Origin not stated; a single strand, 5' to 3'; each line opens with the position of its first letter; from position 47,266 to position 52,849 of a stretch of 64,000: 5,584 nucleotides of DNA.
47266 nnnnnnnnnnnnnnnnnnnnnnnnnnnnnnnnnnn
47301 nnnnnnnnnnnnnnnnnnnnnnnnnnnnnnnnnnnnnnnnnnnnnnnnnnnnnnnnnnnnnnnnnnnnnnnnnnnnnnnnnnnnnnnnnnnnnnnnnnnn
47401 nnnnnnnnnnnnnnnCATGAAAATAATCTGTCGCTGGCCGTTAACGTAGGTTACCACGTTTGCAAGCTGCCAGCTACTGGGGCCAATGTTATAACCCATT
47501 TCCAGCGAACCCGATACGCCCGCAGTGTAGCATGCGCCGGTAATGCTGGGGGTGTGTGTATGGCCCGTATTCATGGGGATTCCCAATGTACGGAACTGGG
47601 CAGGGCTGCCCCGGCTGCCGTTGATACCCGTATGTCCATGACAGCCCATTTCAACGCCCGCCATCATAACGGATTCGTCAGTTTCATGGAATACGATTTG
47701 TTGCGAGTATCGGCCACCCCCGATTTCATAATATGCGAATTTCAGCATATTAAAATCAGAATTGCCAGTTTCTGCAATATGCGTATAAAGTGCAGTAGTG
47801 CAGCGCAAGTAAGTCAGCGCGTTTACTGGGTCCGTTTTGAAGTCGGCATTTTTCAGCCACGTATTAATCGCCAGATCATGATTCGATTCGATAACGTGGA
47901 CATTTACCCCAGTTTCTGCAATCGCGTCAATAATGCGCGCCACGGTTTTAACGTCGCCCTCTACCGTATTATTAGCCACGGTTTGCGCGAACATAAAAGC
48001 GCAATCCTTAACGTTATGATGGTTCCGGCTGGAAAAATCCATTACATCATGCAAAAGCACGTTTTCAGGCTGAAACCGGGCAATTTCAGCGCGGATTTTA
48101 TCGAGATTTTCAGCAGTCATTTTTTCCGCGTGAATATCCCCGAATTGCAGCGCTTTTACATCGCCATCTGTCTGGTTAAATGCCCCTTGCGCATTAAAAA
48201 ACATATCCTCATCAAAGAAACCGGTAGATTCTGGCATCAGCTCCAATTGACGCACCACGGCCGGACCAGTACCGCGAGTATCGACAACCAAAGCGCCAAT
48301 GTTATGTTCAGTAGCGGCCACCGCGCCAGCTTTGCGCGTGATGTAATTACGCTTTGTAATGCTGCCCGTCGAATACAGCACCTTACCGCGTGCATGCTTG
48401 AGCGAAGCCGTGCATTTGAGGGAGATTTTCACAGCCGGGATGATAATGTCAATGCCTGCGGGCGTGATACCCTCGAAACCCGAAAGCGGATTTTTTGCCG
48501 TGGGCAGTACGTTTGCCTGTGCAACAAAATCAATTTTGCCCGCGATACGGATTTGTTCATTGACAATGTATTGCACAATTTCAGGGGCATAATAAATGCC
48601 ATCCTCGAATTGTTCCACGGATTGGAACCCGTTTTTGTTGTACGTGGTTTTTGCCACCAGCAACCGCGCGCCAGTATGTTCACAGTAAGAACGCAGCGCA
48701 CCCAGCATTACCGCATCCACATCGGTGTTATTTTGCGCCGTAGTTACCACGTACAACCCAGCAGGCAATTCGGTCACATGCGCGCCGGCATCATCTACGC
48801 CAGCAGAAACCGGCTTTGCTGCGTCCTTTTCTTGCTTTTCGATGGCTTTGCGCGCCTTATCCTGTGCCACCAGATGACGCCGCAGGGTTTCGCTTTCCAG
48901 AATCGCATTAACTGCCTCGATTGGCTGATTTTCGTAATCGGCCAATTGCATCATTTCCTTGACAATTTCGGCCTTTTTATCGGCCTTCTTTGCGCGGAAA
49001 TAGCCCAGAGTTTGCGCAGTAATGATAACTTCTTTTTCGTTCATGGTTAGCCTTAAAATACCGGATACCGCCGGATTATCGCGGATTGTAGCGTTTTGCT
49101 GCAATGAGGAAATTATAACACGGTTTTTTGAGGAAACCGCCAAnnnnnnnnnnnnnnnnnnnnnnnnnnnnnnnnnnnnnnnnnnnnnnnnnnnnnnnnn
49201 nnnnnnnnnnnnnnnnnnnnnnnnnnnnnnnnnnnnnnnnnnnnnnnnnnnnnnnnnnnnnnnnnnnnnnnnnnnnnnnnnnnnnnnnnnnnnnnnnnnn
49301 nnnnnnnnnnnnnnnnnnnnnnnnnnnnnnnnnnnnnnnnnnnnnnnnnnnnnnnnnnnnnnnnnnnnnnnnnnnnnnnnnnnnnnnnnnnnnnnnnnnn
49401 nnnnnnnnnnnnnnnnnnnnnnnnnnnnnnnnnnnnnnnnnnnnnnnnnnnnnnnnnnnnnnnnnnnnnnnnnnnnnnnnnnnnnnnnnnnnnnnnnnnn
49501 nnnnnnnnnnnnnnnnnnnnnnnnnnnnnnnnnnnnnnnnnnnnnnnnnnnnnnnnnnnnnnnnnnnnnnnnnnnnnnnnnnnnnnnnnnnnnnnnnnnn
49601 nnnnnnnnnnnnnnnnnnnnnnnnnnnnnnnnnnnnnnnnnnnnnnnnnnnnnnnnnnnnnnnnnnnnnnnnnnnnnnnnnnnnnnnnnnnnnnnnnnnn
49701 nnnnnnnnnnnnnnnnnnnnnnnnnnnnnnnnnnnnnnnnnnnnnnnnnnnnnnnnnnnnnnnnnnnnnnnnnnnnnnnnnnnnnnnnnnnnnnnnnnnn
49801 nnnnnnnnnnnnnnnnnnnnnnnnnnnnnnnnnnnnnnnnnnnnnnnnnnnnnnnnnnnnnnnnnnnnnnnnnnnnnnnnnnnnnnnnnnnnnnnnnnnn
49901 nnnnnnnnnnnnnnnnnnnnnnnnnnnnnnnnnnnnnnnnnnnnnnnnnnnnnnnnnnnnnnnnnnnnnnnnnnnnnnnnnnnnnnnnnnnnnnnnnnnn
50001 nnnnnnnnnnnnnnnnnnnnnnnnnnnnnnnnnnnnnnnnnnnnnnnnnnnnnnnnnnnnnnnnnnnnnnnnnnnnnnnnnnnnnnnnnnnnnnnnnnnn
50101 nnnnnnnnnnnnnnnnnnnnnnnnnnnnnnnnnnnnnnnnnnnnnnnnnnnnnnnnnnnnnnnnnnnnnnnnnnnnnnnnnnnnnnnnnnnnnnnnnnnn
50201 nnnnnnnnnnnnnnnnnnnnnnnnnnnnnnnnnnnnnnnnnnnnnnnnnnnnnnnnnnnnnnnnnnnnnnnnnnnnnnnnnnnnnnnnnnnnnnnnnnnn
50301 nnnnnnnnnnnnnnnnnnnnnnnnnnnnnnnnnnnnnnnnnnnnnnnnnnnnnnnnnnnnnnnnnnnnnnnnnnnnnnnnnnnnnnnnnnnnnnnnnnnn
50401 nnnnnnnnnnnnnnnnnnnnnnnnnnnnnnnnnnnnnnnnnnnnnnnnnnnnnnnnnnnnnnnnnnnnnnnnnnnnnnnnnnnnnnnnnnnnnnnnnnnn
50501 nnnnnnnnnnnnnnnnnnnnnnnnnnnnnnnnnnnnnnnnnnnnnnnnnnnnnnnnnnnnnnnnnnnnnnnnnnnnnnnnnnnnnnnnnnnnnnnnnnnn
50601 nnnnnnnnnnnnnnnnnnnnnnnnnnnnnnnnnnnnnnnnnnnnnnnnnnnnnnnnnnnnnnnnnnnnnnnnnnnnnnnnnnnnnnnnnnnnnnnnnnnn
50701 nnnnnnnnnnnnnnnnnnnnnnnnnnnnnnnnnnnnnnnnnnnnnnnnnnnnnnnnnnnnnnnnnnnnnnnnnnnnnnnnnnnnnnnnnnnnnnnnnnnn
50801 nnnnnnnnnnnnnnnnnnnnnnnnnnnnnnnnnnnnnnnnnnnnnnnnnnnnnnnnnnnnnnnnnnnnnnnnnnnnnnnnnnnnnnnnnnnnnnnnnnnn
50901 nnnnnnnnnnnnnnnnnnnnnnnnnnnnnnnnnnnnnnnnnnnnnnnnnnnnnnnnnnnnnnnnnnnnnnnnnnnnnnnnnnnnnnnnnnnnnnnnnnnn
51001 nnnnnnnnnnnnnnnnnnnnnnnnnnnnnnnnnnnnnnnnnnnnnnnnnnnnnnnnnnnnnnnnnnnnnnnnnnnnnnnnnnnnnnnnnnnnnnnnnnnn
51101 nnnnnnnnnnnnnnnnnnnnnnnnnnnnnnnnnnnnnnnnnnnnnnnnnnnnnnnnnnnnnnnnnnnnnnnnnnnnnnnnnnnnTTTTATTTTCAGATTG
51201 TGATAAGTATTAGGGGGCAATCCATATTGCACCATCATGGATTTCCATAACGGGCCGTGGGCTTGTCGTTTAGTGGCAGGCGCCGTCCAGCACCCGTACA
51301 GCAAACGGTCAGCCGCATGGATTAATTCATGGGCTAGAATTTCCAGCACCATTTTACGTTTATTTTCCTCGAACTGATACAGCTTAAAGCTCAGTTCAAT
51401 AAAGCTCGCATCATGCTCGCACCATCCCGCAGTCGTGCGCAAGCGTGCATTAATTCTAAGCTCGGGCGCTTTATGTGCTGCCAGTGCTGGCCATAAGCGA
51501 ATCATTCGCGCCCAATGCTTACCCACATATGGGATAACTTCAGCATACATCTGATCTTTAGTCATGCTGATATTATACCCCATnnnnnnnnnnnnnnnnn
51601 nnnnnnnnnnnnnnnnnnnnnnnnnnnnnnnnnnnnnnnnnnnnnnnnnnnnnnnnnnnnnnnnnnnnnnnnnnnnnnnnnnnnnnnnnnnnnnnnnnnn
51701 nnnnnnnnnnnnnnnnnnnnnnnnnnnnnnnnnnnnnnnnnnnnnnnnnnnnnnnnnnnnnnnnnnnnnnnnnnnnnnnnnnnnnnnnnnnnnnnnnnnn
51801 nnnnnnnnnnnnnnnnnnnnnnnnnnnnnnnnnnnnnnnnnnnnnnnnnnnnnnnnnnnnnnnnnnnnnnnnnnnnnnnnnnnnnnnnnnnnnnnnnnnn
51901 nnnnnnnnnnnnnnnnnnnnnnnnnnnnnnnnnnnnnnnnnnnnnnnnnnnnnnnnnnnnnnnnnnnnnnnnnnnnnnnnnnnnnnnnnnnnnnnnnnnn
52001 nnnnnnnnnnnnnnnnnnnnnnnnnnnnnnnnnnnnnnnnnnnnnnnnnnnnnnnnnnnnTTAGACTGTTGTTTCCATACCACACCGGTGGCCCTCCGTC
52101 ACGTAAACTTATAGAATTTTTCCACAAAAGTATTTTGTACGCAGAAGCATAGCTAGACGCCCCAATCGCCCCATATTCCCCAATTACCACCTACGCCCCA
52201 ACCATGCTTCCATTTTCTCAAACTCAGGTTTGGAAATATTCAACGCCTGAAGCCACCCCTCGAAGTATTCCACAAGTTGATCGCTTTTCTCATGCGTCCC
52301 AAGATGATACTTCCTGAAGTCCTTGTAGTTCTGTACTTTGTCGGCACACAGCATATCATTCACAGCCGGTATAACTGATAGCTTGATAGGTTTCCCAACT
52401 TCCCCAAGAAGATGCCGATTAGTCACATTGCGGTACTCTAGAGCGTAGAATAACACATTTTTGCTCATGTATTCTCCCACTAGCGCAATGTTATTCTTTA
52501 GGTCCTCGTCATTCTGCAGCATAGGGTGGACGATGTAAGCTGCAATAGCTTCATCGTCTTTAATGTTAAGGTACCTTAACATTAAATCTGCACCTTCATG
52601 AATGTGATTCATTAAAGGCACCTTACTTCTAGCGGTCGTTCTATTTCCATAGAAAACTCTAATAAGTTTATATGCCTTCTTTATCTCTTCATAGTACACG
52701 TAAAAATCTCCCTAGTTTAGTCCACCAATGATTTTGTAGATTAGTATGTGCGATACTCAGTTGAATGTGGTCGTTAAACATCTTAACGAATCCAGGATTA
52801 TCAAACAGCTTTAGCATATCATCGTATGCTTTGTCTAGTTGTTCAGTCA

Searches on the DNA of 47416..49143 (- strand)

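Call 104: search_rna_families(source=L005, start=12700, end=15100, threshold=evalue, max_evalue=10, show_alignments=2)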
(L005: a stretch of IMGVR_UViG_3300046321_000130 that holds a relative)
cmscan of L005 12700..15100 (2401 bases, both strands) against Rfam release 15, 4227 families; matches with E-value up to 10: 7.
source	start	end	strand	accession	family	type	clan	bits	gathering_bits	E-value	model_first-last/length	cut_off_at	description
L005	14242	14297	-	RF02844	RefA9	Gene; antisense;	-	26.1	49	0.36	1-64/64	no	Enterococcus sRNA A9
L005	14233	14319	-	RF02075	STnc230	Gene; sRNA;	-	22.5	50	3.1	1-83/83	no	Enterobacterial sRNA STnc230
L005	14235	14282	+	RF03237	MIR6425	Gene; miRNA;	-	20.8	142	0.39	1-125/125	no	MIR6425 microRNA precursor family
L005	15010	15064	-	RF02418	Spd-sr07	Gene; sRNA;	-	20.8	55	4.6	1-63/63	no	Streptococcus sRNA Spd-sr07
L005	14941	15047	+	RF01859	Phe_leader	Cis-reg; leader;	-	20.2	55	3.2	1-125/125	no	Phenylalanine leader peptide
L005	13517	13566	+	RF00008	Hammerhead_3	Gene; ribozyme;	CL00010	19.4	48.5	0.87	1-54/54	no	Hammerhead ribozyme (type III)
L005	14236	14281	+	RF04070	MIR6440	Gene; miRNA;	-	19.3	95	2.5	1-108/108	no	MIR6440 microRNA precursor family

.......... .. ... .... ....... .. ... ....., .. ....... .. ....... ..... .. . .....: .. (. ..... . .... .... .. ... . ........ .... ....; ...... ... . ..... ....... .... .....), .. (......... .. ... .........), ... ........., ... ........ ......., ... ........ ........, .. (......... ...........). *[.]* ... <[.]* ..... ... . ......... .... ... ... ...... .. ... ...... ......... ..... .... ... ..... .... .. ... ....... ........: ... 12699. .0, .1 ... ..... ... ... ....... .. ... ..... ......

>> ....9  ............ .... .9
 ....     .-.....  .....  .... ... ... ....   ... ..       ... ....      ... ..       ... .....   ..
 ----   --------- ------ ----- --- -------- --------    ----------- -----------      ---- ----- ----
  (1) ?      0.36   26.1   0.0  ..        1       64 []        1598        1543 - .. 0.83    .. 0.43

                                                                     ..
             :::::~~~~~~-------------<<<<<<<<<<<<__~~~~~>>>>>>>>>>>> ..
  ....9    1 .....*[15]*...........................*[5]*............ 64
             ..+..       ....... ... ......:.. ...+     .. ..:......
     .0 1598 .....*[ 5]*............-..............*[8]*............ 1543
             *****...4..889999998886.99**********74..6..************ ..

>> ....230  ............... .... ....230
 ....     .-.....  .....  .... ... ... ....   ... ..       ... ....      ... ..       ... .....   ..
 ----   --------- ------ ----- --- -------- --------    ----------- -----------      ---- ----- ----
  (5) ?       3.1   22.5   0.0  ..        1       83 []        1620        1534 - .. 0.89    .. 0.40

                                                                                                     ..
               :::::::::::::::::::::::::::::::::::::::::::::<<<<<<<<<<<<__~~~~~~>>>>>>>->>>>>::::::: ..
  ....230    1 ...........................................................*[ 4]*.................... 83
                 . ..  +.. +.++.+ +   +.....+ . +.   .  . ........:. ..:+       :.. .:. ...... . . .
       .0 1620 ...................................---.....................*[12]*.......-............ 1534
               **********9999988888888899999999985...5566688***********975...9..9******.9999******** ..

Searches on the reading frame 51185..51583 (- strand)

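Call 74: search_protein_families(library=phrogs, proteins=[window:51185-51583:-], max_evalue=0.001)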
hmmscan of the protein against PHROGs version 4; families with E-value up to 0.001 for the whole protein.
window:51185-51583:- (133 aa): 4 families
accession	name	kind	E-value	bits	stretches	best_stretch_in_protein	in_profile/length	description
phrog_6445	-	unknown function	4e-09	37.6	1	23-126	12-99/180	-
phrog_3768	-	unknown function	4.2e-09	37.6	1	41-130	41-116/216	-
phrog_6361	-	unknown function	2.5e-06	28.3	1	51-126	50-121/203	-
phrog_9897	-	unknown function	1.3e-05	25.8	1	22-89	38-102/192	-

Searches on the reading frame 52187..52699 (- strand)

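Call 74: search_protein_families(library=phrogs, proteins=[window:52187-52699:-], max_evalue=0.001)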
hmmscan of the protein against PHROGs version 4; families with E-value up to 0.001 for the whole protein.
window:52187-52699:- (171 aa): 1 family
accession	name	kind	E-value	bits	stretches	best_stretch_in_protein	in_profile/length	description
phrog_21276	-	unknown function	1.1e-44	153.2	1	6-167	5-171/176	-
